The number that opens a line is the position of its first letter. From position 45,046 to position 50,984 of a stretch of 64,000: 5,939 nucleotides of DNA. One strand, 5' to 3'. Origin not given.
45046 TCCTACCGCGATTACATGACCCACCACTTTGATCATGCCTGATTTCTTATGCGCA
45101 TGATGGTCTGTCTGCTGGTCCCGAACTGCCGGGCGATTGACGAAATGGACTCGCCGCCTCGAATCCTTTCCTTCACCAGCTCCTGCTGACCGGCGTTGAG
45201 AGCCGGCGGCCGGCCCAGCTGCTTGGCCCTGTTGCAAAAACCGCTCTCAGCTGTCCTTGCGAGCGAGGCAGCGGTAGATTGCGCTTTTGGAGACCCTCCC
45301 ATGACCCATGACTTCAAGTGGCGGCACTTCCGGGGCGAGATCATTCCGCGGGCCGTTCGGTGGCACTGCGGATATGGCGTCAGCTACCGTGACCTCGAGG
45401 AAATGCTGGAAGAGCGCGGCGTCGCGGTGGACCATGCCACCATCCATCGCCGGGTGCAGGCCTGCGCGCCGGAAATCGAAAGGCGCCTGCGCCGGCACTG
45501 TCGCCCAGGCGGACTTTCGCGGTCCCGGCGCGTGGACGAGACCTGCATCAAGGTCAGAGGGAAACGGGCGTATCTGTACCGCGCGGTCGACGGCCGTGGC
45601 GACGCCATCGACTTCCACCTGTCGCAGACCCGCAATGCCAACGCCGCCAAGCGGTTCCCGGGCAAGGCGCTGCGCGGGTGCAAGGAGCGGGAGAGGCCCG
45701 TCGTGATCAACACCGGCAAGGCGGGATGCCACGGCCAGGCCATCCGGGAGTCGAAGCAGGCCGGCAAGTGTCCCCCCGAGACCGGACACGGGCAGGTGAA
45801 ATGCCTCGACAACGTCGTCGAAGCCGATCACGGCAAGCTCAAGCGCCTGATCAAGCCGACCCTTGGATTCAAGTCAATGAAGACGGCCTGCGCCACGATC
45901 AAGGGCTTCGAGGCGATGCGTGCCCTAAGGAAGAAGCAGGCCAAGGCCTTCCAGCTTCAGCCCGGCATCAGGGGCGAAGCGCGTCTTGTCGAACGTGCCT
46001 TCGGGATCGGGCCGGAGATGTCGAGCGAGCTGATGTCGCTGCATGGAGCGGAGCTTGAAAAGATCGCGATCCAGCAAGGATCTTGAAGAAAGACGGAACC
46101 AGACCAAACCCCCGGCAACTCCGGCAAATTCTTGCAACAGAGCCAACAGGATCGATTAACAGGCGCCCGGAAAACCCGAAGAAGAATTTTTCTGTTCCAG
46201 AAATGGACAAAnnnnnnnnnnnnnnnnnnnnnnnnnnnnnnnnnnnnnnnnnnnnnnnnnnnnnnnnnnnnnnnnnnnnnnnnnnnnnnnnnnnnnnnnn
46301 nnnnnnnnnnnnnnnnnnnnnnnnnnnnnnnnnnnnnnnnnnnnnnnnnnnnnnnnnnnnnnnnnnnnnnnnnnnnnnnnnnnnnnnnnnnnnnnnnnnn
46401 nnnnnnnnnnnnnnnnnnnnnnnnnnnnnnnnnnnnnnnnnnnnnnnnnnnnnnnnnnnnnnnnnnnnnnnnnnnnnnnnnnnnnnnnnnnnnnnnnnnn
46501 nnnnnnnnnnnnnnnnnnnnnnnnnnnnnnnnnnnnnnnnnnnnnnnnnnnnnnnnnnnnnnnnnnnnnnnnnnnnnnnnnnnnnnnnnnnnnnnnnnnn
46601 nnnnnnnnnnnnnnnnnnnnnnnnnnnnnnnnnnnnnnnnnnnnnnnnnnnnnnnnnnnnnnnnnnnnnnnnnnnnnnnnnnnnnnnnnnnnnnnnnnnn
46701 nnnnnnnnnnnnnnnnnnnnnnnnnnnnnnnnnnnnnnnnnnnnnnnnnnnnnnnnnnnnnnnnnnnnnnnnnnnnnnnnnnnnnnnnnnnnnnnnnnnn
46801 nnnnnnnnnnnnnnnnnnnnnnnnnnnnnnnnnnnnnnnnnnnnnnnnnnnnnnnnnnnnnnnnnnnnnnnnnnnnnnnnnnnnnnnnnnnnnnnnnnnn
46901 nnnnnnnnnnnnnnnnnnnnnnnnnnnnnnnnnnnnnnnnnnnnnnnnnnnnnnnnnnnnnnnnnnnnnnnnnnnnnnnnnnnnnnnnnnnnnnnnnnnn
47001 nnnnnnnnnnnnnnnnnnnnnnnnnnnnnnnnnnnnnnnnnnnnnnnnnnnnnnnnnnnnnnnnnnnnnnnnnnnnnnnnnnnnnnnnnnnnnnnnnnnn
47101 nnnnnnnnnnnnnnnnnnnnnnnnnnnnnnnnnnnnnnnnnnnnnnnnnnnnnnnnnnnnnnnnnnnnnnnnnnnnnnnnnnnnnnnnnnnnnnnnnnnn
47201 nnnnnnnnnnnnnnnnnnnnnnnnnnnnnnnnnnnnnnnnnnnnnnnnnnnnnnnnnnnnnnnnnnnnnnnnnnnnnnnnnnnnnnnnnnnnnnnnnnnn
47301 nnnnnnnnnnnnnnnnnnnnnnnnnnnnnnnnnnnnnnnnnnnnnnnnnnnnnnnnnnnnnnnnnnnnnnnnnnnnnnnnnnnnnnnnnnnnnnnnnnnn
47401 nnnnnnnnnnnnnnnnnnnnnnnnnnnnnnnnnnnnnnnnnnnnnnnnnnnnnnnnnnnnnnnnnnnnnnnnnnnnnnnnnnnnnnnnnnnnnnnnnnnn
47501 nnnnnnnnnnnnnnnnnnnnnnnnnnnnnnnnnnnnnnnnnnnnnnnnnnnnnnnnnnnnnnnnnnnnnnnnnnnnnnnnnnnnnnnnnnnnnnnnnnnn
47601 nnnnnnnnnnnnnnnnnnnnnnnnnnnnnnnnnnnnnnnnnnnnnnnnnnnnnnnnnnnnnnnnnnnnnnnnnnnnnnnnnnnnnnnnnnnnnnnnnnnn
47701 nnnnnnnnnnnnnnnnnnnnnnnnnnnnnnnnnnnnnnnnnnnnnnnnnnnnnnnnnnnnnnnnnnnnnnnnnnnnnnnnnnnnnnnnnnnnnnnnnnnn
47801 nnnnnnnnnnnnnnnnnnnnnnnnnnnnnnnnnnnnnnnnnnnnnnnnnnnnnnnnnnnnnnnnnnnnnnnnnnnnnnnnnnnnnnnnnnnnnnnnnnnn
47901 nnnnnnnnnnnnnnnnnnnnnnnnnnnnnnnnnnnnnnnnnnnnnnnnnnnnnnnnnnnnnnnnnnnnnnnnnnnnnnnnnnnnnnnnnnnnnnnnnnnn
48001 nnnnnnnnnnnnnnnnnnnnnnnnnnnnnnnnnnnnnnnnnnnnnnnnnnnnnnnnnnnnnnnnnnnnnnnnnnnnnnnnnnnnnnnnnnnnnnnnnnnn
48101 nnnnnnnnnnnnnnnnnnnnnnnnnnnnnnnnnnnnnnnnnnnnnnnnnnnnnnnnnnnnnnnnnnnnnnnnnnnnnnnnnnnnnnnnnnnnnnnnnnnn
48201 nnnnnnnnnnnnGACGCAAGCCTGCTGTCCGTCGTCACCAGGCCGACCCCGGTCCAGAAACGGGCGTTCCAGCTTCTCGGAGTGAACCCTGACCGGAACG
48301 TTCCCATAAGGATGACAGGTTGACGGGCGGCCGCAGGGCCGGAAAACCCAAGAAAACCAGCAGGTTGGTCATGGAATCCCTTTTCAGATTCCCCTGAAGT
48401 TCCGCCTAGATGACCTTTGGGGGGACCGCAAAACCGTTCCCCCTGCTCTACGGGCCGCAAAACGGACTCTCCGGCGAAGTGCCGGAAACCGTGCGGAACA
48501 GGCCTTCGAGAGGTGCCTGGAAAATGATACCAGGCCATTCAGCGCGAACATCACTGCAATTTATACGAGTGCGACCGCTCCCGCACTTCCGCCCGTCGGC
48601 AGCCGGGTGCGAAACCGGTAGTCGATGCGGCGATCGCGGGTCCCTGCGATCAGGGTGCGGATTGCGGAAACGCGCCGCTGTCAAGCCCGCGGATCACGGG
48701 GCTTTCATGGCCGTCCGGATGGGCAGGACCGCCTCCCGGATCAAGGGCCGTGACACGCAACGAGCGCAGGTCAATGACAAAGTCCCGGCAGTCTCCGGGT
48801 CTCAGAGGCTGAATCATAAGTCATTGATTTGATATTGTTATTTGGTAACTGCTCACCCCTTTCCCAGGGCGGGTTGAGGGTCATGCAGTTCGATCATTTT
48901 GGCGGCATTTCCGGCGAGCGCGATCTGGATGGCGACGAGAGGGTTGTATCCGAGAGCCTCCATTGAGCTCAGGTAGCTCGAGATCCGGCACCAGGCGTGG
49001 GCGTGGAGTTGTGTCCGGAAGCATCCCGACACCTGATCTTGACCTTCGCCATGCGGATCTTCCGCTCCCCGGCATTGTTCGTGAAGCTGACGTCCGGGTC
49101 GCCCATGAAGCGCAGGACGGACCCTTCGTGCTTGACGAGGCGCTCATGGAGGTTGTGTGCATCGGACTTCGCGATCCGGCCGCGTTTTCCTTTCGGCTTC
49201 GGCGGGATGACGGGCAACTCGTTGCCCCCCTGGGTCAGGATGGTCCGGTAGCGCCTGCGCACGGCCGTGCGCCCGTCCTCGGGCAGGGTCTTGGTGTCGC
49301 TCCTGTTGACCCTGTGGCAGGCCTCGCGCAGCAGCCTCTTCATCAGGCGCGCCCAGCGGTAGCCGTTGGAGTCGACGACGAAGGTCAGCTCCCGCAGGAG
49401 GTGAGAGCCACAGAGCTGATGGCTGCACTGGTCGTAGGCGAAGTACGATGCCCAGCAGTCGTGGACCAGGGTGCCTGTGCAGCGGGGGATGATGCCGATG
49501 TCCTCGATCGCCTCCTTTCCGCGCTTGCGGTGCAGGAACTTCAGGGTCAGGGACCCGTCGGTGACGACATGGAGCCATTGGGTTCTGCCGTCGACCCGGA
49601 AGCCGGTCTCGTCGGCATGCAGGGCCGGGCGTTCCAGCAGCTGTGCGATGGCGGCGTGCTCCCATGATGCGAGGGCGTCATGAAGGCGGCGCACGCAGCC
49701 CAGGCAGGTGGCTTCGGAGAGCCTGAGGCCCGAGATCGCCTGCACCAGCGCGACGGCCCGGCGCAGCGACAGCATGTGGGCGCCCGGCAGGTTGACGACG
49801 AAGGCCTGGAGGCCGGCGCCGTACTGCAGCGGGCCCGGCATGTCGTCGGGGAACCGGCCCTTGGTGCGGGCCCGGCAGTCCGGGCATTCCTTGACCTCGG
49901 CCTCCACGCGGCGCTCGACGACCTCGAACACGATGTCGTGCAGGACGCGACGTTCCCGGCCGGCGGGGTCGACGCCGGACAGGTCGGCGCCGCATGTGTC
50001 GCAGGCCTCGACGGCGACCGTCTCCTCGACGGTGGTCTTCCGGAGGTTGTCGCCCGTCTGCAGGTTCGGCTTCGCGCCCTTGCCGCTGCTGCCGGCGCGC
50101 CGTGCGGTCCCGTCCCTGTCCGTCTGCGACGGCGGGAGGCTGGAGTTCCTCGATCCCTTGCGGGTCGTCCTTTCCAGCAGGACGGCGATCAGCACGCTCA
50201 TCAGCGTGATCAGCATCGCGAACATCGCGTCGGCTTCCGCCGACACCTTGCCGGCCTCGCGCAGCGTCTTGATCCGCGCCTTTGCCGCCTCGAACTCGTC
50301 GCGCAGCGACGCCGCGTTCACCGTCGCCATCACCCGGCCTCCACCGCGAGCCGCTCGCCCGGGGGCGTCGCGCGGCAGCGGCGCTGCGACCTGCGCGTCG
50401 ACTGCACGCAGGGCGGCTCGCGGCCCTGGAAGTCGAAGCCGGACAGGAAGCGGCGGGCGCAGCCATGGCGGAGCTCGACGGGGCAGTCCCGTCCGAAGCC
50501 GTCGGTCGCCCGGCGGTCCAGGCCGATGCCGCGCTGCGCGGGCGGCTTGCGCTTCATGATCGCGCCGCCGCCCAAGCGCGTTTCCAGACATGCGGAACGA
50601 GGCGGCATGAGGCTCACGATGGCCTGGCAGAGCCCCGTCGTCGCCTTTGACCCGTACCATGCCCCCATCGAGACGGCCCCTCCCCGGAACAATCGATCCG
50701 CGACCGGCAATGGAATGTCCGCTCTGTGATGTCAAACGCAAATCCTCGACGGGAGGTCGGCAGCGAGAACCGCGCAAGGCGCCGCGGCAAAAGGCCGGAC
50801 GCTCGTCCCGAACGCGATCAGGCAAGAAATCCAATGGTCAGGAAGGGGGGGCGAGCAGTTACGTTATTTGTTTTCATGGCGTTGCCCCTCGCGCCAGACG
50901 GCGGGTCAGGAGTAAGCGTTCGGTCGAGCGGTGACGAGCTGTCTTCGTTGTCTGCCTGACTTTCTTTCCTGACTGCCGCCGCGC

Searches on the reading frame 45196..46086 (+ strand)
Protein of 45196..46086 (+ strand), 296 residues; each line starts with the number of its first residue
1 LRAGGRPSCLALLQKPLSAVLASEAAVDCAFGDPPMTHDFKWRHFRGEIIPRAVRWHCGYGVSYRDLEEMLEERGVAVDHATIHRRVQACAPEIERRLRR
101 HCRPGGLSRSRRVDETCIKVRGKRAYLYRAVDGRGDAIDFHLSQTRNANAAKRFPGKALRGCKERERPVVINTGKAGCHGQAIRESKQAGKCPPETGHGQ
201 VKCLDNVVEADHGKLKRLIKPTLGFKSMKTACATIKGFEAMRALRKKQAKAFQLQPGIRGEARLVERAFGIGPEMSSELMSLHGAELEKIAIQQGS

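Call 75: search_protein_families(library=pfam, proteins=[window:45196-46086:+], max_evalue=0.001)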
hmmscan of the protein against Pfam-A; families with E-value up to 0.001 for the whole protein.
window:45196-46086:+ (296 aa): 2 families
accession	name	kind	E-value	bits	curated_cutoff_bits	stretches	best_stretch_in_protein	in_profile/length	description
PF13610.12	DDE_Tnp_IS240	-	2.5e-36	125.3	27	1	110-247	3-138/139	DDE domain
PF03050.20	DDE_Tnp_IS66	-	2.8e-05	24.1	23.1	1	51-154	10-122/284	Transposase IS66 family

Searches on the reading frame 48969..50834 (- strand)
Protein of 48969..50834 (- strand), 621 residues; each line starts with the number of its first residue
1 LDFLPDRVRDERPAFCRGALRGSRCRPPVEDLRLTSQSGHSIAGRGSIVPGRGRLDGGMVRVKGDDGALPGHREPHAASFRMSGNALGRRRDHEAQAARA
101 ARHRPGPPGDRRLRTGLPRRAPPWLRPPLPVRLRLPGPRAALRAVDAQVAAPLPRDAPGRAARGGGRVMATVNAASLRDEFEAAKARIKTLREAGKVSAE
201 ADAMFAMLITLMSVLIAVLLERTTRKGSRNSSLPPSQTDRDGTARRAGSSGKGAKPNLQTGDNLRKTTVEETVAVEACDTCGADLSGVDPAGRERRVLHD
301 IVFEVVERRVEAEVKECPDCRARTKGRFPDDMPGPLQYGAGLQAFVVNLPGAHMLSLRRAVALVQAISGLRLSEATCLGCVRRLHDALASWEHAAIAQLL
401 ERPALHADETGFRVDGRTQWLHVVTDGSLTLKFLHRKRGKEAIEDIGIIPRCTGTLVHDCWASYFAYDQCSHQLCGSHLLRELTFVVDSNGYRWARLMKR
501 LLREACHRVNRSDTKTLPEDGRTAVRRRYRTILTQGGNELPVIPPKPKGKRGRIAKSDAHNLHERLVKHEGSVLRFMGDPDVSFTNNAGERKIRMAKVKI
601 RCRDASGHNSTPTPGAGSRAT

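Call 75: search_protein_families(library=pfam, proteins=[window:48969-50834:-], max_evalue=0.001)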
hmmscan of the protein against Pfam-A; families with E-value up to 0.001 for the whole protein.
window:48969-50834:- (621 aa): 1 family
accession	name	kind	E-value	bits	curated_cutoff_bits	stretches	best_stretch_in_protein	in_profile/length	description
PF03050.20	DDE_Tnp_IS66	-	4.4e-36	125.2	23.1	1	337-607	3-277/284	Transposase IS66 family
